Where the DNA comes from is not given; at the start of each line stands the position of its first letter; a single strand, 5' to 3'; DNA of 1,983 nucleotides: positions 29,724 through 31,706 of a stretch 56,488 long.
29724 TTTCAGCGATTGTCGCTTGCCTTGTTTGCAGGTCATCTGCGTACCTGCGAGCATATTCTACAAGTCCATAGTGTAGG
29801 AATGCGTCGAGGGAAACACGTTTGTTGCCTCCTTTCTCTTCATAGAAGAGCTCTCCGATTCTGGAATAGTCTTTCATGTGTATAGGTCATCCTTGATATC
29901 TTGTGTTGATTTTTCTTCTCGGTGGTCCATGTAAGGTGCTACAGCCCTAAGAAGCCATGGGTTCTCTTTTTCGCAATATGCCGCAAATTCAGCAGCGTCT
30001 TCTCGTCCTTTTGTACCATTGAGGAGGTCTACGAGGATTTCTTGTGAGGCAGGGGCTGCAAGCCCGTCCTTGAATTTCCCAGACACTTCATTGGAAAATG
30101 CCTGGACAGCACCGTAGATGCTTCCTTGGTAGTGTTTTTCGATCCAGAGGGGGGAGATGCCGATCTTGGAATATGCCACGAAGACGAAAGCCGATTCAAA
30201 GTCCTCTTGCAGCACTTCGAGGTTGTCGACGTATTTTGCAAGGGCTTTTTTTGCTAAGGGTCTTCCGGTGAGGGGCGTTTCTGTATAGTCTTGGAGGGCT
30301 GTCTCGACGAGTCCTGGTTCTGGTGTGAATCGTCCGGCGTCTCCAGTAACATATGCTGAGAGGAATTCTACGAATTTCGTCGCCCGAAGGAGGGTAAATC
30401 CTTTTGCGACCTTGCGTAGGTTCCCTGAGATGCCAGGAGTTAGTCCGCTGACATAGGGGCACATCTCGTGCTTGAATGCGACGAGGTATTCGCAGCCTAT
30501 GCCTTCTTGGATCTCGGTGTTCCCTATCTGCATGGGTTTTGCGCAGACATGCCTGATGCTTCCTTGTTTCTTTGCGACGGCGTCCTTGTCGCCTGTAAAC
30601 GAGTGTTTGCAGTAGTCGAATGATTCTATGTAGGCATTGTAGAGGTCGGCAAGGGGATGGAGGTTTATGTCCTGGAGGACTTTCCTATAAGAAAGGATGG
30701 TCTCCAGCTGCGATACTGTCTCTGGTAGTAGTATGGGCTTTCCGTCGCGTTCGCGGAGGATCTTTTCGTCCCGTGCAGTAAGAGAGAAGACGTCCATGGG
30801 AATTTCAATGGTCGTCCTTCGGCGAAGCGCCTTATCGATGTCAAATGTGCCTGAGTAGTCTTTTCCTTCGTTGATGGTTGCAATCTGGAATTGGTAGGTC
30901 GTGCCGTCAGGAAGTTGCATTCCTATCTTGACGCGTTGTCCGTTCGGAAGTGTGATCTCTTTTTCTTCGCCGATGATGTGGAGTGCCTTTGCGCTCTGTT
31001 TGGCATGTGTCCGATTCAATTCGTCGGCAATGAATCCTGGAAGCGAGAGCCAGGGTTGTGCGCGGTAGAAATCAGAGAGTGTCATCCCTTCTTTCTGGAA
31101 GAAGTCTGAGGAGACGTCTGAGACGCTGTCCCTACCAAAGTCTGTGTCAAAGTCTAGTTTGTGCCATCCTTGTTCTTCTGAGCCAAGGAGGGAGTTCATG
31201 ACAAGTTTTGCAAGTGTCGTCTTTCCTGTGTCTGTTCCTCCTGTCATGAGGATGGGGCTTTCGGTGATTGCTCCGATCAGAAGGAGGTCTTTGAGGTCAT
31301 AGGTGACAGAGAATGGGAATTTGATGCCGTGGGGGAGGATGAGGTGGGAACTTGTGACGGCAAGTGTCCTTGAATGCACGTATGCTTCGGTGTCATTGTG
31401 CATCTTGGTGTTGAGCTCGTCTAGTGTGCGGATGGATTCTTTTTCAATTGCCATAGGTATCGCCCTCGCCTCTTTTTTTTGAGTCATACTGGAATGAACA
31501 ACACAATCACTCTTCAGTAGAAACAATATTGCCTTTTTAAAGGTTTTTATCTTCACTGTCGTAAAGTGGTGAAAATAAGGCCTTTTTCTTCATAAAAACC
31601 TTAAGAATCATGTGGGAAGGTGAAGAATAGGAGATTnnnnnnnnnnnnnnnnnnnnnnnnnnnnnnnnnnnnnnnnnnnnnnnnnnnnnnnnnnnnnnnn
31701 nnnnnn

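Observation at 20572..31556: Translationally coupled operon of a MoxR AAA+ ATPase, an HExxH-vWA fusion and two Hsp90-like GHKL ATPases, with nuclease and membrane tail genes; candidate undescribed NTPase-driven system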

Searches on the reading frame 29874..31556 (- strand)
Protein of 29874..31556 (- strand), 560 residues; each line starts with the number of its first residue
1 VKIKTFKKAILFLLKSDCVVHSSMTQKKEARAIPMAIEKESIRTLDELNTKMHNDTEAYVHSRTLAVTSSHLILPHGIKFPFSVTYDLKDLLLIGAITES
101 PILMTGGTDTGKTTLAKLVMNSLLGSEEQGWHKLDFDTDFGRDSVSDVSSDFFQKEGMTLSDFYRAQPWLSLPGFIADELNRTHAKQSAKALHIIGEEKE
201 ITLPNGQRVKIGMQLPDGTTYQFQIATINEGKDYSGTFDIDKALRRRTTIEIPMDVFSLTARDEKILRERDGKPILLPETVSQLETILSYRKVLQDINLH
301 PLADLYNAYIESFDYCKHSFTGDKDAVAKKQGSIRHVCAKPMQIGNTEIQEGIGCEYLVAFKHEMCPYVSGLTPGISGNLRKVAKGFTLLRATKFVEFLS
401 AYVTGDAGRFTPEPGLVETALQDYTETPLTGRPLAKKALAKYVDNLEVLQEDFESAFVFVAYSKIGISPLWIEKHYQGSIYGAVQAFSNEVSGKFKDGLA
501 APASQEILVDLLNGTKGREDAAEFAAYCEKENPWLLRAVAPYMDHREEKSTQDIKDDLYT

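Call 4: search_protein_families(library=pfam, proteins=[window:29874-31556:-], max_evalue=0.1)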
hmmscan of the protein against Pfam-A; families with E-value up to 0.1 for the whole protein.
window:29874-31556:- (560 aa): 3 families
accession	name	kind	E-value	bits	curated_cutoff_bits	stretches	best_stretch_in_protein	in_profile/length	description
PF16575.11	CLP1_P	-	0.043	14.1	26.6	1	106-144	1-36/188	mRNA cleavage and polyadenylation factor CLP1 P-loop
PF07726.17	AAA_3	-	0.045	14.1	27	0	104-243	4-124/131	ATPase family associated with various cellular activities (AAA)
PF13238.12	AAA_18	-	0.088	13.7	29.4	0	102-165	1-44/128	AAA domain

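Call 5: search_protein_families(library=padloc, proteins=[window:29874-31556:-], max_evalue=0.1)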
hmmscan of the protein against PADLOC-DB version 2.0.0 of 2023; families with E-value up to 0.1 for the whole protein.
window:29874-31556:- (560 aa): 1 family
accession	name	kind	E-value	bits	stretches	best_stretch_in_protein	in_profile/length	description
PDLC04140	mad8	-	0.012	13.2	1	99-126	27-54/314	mads_8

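Call 12: search_solved_structures(query=window:29874-31556:-, max_evalue=1)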
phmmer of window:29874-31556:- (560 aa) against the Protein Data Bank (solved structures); distinct sequences matched with E-value up to 1: 1.
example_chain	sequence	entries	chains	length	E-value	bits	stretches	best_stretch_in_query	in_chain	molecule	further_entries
4ohv_A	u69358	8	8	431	0.51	12.2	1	102-172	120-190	Protein clpf-1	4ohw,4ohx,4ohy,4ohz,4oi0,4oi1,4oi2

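Call 18: search_protein_families(library=ncbifam, proteins=[window:29874-31556:-], max_evalue=0.1)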
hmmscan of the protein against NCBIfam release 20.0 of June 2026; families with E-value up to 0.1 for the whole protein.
window:29874-31556:- (560 aa): 2 families
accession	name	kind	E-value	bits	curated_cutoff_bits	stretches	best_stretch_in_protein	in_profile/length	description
TIGR02782.1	TrbB_P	equivalog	0.04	13.2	304.55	1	98-124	135-161/303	P-type conjugative transfer ATPase TrbB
TIGR02788.1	VirB11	equivalog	0.074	12.1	249.95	0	87-122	132-167/308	P-type DNA transfer ATPase VirB11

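Call 24: search_solved_structures(query=A2, max_evalue=10, show_alignments=2)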
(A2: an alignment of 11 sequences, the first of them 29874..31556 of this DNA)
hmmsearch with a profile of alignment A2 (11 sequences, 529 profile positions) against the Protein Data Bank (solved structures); distinct sequences matched with E-value up to 10: 13.
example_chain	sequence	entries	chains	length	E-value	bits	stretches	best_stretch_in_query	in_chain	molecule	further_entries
2r44_A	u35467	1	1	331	0.014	17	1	58-271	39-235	Uncharacterized protein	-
6emw_B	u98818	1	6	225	0.023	16.4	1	69-173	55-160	ATP-dependent Clp protease ATP-binding subunit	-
4lj4_A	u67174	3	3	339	0.036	15.7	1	67-173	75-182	Chaperone protein ClpB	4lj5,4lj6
4lj8_A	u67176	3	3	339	0.1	14.2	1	67-173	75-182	Chaperone protein ClpB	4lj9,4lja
6em9_A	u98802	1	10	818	0.13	13.9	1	69-173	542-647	ATP-dependent Clp protease ATP-binding subunit ClpC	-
6em8_A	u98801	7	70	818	0.13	13.9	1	69-173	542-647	ATP-dependent Clp protease ATP-binding subunit ClpC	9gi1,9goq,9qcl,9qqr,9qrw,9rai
3j3t_A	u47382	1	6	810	0.13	13.8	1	69-173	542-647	Negative regulator of genetic competence ClpC/MecB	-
1qvr_A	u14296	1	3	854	0.16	13.6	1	67-173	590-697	ClpB protein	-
4lj7_A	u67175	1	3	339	0.23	13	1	67-173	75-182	Chaperone protein ClpB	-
4fct_A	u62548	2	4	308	0.29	12.7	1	67-166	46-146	Chaperone protein ClpB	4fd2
4fcv_A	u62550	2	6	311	0.53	11.8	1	67-113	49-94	Chaperone protein ClpB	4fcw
9if4_A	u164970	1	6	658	0.79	11.3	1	68-171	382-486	ATP-dependent Clp protease ATP-binding subunit ClpC1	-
8a8u_A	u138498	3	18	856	1.2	10.6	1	68-171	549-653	ATP-dependent Clp protease ATP-binding subunit ClpC1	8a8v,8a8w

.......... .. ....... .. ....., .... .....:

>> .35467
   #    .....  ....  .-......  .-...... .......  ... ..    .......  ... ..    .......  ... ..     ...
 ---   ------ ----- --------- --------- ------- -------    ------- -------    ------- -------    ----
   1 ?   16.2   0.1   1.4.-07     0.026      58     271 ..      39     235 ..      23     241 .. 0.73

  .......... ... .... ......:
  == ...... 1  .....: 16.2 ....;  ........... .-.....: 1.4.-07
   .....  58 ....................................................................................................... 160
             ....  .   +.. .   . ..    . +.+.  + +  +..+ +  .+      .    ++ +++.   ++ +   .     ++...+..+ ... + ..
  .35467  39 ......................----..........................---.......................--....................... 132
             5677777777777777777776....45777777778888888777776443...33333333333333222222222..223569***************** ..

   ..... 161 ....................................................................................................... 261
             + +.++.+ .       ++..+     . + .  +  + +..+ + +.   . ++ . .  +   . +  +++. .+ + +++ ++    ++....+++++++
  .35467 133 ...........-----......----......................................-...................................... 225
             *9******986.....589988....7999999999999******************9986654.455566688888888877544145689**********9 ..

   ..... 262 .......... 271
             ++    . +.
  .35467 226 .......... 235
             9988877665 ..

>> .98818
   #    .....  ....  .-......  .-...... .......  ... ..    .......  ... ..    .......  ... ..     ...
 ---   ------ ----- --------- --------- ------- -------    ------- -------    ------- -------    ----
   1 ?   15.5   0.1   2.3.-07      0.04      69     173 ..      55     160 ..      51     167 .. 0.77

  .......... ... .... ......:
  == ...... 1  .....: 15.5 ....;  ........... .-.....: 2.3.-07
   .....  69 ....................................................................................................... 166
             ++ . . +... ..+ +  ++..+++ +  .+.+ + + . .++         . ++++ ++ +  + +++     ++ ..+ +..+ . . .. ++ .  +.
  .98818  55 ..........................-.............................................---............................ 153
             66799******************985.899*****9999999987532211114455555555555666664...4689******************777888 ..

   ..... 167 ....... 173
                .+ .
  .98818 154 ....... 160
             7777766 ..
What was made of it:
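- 29874..31454 (-): G1: divergent MoxR/AAA_5-type AAA+ ATPase (526 aa from ATG 31454; the ORF extends to GTG 31556). It carries a ~250-aa C-terminal extension with four invariant Cys (C316, C338, C355, C366 in ORF numbering). The best PDB profile hit is the MoxR-like 2r44 (E 0.014, call 24).
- On MoxR-clade AAA+ ATPases (Pfam AAA_3 / AAA_5): The best PDB hit is the MoxR-like 2r44 (E 0.014, call 24).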

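Call 63: search_protein_families(library=phrogs, proteins=[window:29874-31556:-], max_evalue=0.1)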
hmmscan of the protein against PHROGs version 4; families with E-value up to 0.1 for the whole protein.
window:29874-31556:- (560 aa): 2 families
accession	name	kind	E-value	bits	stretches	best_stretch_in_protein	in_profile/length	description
phrog_168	-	DNA, RNA and nucleotide metabolism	0.00015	22.5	1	101-285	44-187/314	clamp loader of DNA polymerase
phrog_9172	-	unknown function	0.063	13.1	0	8-121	26-129/509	-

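Call 70: find_related_loci(query=A2, collection=viral_contigs, flank=10000)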
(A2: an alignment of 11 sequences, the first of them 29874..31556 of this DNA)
Query A2 (560 aa) in viral_contigs; peptide patterns used: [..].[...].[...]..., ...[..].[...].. (x = any residue, [..] = any of these).
99 stretches matched a pattern; 1 encode a relative of the query (tblastn E <= 1e-3); 1 distinct loci.
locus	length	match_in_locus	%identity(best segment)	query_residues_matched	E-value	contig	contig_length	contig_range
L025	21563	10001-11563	50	37-555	2e-163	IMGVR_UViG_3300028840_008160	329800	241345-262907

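Call 72: find_related_loci(query=A2, collection=metagenome_contigs, flank=10000)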
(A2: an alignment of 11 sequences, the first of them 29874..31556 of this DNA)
Query A2 (560 aa) in metagenome_contigs; peptide patterns used: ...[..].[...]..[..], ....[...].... (x = any residue, [..] = any of these).
273 stretches matched a pattern; 24 encode a relative of the query (tblastn E <= 1e-3); 24 distinct loci.
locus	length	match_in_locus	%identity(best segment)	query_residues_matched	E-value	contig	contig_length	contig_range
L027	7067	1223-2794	50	35-559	2e-170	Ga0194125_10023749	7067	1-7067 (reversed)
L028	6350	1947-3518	50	35-559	3e-171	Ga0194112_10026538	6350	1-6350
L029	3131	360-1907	49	36-560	9e-175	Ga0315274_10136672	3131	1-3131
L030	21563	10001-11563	50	37-555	2e-162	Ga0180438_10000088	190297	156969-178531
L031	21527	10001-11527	50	42-548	1e-153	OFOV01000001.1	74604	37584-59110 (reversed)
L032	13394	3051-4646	46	33-559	3e-152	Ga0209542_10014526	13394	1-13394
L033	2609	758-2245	47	56-547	2e-161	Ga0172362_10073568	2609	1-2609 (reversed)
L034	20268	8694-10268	45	35-552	3e-149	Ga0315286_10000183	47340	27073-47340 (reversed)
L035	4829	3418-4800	51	42-499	5e-146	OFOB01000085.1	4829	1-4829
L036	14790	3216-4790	43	35-558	4e-141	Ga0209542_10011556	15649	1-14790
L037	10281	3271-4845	43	35-558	4e-141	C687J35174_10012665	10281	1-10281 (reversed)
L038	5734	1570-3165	46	35-559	1e-141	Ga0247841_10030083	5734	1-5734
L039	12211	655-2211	45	30-544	2e-139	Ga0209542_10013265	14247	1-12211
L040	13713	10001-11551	44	42-543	1e-139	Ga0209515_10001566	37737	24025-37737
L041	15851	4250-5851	43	33-543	9e-139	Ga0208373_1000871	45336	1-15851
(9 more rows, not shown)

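Call 77: search_protein_families(library=pfam, alignment_id=A2, max_evalue=1)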
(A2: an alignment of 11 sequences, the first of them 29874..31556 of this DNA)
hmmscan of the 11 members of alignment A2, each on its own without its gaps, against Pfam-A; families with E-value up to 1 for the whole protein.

A. member 1, window:29874-31556:- (560 aa): 4 families
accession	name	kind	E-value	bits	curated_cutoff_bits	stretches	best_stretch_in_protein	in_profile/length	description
PF16575.11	CLP1_P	-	0.043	14.1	26.6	1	106-144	1-36/188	mRNA cleavage and polyadenylation factor CLP1 P-loop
PF07726.17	AAA_3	-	0.045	14.1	27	1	104-243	4-124/131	ATPase family associated with various cellular activities (AAA)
PF13238.12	AAA_18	-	0.088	13.7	29.4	1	102-165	1-44/128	AAA domain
PF00004.35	AAA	-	0.11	13.3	21.2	1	102-123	1-22/131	ATPase family associated with various cellular activities (AAA)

B. families by the number of members that match (of 11 scanned): 16 families
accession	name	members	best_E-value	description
PF07728.20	AAA_5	9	0.00074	AAA domain (dynein-related subfamily)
PF07726.17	AAA_3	7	0.0017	ATPase family associated with various cellular activities (AAA)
PF16575.11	CLP1_P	7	0.012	mRNA cleavage and polyadenylation factor CLP1 P-loop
PF20720.3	nSTAND3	5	0.01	Novel STAND NTPase 3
PF13479.12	AAA_24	5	0.067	AAA domain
PF00004.35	AAA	5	0.068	ATPase family associated with various cellular activities (AAA)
PF13173.12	AAA_14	4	0.0064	AAA domain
PF00158.32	Sigma54_activat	4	0.028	Sigma-54 interaction domain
PF13476.12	AAA_23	3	0.00014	AAA domain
PF07724.20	AAA_2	3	0.0022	AAA domain (Cdc48 subfamily)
PF06745.19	ATPase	3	0.019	KaiC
PF20030.5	bpMoxR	3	0.087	MoxR domain in the MoxR-vWA-beta-propeller ternary systems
PF13401.12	AAA_22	2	0.013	AAA domain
PF25399.1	DeaD_dimer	1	0.0067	RNA helicase DeaD dimerization domain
PF13238.12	AAA_18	1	0.088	AAA domain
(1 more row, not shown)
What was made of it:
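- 29874..31454 (-): Sub-threshold AAA_5 in 9 of 11 members and AAA_3 in 7 of 11 (call 77).
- On MoxR-clade AAA+ ATPases (Pfam AAA_3 / AAA_5): Among homologues the best values are AAA_5 E 7e-4 and AAA_3 E 1.7e-3 (call 77).
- Closest known: MoxR-vWA-centric 'ternary' conflict systems. Different: bpMoxR hits are marginal (call 77).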

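Call 93: search_dna_similar(query=window:29874-31451:-, collection=phages, mode=protein, max_evalue=0.01, max_rows=10)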
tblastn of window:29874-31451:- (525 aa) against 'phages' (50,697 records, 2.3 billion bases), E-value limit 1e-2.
No match.
